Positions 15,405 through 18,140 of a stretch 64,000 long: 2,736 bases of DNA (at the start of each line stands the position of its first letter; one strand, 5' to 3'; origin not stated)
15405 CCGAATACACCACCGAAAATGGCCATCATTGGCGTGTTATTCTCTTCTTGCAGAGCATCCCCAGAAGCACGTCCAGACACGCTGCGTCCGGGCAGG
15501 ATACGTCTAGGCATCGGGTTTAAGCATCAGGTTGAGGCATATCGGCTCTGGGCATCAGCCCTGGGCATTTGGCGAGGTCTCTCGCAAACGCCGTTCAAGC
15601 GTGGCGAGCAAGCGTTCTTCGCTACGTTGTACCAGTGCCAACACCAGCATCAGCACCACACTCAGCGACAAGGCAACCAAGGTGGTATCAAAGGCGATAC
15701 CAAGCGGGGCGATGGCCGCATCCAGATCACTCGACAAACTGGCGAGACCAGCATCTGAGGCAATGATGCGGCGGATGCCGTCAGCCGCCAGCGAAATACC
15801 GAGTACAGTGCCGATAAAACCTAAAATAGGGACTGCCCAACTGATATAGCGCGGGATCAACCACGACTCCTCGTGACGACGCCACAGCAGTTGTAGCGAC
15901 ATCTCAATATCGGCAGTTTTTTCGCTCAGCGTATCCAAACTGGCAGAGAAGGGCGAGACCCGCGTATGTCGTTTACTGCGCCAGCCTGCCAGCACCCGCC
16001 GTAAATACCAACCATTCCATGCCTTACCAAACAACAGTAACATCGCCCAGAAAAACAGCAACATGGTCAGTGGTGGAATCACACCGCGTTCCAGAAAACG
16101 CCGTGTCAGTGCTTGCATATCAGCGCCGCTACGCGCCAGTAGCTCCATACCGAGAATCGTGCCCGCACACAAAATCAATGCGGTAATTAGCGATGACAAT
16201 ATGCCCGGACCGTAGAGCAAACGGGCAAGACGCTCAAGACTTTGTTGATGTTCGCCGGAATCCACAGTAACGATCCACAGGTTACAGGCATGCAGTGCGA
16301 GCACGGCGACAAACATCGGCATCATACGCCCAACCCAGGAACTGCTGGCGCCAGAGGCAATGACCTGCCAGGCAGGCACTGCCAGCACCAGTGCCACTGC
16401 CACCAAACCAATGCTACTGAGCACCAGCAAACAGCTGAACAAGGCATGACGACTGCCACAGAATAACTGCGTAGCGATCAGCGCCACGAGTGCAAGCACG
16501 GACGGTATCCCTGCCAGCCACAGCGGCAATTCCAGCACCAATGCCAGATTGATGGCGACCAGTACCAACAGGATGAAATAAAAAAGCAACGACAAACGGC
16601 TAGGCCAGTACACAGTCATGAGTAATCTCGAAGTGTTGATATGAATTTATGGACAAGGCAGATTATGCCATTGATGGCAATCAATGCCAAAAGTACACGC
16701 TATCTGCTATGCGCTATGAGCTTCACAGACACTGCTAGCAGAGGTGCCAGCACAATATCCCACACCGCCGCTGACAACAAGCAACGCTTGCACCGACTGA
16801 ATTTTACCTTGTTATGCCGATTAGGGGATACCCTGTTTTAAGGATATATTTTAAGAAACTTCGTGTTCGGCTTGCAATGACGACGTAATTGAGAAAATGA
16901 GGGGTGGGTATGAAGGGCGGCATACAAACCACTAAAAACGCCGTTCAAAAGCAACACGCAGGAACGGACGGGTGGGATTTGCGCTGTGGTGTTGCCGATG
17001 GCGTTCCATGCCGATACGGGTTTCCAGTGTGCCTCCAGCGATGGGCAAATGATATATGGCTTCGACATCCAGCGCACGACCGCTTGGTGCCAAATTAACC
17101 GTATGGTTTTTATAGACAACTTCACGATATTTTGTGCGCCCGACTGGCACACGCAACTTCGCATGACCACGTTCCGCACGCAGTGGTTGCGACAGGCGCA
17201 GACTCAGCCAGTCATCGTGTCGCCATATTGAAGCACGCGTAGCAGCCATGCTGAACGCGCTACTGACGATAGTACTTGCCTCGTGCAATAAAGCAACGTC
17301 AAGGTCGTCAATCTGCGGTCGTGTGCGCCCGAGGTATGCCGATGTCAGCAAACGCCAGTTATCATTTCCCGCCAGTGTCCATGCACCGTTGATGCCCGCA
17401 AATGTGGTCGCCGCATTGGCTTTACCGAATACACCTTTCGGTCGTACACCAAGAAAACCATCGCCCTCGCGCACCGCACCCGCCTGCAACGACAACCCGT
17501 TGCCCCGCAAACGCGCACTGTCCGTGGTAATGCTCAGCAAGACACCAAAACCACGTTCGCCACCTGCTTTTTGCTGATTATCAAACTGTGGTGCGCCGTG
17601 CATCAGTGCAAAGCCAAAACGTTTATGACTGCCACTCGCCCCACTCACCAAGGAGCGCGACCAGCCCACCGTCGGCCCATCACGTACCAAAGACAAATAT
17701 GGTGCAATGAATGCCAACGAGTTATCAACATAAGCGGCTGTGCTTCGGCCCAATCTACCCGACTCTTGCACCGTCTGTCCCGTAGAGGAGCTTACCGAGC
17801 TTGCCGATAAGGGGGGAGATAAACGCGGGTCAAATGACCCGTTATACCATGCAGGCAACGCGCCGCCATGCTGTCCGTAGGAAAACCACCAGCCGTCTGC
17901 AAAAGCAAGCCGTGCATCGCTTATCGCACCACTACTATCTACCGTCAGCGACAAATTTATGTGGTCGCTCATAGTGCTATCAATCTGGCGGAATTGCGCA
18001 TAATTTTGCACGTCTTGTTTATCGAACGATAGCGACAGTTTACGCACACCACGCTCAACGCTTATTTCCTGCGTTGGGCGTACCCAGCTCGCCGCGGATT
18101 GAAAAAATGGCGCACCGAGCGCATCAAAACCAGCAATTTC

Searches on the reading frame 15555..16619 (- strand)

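Call 29: search_protein_families(library=pfam, proteins=[window:15555-16619:-])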
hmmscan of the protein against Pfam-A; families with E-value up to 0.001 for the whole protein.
window:15555-16619:- (354 aa): 1 family
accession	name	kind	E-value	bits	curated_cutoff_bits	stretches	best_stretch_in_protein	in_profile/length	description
PF01618.21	MotA_ExbB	-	0.00017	21.7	22.9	1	238-342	31-126/127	MotA/TolQ/ExbB proton channel family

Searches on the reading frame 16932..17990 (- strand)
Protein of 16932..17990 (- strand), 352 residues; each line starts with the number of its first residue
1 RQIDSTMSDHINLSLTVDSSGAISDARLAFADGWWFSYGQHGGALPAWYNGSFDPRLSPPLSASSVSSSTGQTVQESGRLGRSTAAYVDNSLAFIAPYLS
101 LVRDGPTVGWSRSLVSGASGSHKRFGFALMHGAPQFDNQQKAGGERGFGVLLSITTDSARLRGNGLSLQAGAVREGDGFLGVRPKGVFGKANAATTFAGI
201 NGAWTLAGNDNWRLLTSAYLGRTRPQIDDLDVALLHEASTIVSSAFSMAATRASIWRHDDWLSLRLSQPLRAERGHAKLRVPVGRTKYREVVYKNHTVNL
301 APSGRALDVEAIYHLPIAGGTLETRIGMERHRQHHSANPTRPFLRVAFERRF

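Call 30: search_protein_families(library=pfam, proteins=[window:16932-17990:-], max_evalue=10)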
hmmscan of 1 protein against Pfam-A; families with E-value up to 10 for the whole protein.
window:16932-17990:- (352 aa): 0 families
